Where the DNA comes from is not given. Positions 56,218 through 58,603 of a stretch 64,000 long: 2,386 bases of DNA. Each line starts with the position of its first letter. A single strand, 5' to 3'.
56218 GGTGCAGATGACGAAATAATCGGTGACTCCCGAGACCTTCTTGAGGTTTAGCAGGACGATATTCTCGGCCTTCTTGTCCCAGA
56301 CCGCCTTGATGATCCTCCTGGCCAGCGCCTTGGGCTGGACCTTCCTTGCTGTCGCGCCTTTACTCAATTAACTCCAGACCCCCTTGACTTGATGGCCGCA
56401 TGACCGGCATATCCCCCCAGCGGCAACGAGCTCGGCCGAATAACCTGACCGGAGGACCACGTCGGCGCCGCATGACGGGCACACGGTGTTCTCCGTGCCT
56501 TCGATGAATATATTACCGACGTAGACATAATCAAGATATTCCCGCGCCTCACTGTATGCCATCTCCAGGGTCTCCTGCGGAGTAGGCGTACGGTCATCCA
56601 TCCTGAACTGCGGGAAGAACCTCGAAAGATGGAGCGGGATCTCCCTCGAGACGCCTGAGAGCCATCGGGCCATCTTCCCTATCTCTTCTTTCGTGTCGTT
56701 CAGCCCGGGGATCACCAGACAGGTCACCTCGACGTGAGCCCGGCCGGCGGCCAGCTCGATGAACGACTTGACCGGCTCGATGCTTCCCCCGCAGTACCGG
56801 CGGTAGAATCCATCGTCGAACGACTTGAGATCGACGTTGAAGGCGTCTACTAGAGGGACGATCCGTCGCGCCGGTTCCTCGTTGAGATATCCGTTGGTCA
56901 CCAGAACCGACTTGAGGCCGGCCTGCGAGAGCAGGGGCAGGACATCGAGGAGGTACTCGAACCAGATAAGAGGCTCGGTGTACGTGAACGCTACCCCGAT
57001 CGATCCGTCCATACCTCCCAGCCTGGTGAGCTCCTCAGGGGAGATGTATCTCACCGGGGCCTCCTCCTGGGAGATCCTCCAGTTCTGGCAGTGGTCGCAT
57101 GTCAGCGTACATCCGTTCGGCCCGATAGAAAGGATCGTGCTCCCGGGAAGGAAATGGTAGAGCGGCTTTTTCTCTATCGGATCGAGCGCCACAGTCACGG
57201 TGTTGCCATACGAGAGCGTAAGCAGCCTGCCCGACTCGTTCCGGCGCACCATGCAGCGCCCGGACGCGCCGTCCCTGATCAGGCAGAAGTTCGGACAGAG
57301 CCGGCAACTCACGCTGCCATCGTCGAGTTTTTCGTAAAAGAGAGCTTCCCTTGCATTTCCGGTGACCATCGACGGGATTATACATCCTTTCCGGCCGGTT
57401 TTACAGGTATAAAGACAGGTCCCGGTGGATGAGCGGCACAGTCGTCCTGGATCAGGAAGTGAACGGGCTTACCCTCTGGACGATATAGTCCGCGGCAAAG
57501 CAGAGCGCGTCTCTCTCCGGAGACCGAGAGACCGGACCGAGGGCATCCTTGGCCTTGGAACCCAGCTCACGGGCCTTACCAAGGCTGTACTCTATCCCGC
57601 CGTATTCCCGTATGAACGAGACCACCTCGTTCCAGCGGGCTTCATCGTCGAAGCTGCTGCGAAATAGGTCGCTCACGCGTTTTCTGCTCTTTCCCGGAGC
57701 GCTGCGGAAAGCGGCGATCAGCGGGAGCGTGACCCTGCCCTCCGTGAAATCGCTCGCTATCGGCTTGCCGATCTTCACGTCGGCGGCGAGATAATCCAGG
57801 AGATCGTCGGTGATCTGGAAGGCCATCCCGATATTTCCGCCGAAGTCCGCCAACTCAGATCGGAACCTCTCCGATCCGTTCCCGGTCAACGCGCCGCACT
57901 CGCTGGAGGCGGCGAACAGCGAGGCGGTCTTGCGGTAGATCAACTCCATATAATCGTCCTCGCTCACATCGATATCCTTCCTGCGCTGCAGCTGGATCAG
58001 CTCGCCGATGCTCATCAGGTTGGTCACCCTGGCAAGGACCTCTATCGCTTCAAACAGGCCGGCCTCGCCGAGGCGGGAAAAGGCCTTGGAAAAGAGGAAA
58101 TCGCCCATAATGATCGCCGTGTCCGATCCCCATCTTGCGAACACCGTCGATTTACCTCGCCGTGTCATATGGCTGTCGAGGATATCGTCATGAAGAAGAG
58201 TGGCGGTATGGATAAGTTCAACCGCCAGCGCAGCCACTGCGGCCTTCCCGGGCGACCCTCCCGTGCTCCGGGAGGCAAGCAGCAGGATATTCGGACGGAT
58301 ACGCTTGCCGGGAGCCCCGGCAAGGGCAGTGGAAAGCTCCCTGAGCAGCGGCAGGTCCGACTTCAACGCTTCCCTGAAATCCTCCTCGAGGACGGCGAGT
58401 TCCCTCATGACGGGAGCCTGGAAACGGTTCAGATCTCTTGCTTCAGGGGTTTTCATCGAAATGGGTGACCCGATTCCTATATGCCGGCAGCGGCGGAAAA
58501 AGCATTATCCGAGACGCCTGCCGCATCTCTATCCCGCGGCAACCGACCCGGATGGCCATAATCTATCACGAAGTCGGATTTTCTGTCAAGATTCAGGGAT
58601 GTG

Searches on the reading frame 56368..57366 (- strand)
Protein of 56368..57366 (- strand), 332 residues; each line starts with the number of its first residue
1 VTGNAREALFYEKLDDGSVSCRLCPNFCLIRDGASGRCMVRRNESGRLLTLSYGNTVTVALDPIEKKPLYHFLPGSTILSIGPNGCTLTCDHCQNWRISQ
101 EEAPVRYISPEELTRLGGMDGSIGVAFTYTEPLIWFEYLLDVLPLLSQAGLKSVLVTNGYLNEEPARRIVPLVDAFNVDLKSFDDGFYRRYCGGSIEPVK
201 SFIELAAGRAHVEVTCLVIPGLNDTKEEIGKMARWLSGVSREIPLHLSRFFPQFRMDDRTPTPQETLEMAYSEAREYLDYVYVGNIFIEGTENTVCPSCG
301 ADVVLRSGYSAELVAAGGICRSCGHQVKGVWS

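Call 74: search_protein_families(library=pfam, proteins=[window:56368-57366:-], max_evalue=0.0001)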
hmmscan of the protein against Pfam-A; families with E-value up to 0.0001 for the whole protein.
window:56368-57366:- (332 aa): 1 family
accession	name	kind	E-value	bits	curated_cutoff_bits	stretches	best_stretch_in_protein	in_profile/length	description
PF04055.27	Radical_SAM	-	8.6e-18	65.5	29.5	1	84-236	5-166/166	Radical SAM superfamily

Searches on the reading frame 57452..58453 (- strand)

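Call 74: search_protein_families(library=pfam, proteins=[window:57452-58453:-], max_evalue=0.0001)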
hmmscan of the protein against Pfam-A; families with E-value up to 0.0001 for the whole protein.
window:57452-58453:- (333 aa): 1 family
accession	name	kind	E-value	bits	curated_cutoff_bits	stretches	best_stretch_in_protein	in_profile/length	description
PF00348.22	polyprenyl_synt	-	2.2e-66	224.1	27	1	36-279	3-249/251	Polyprenyl synthetase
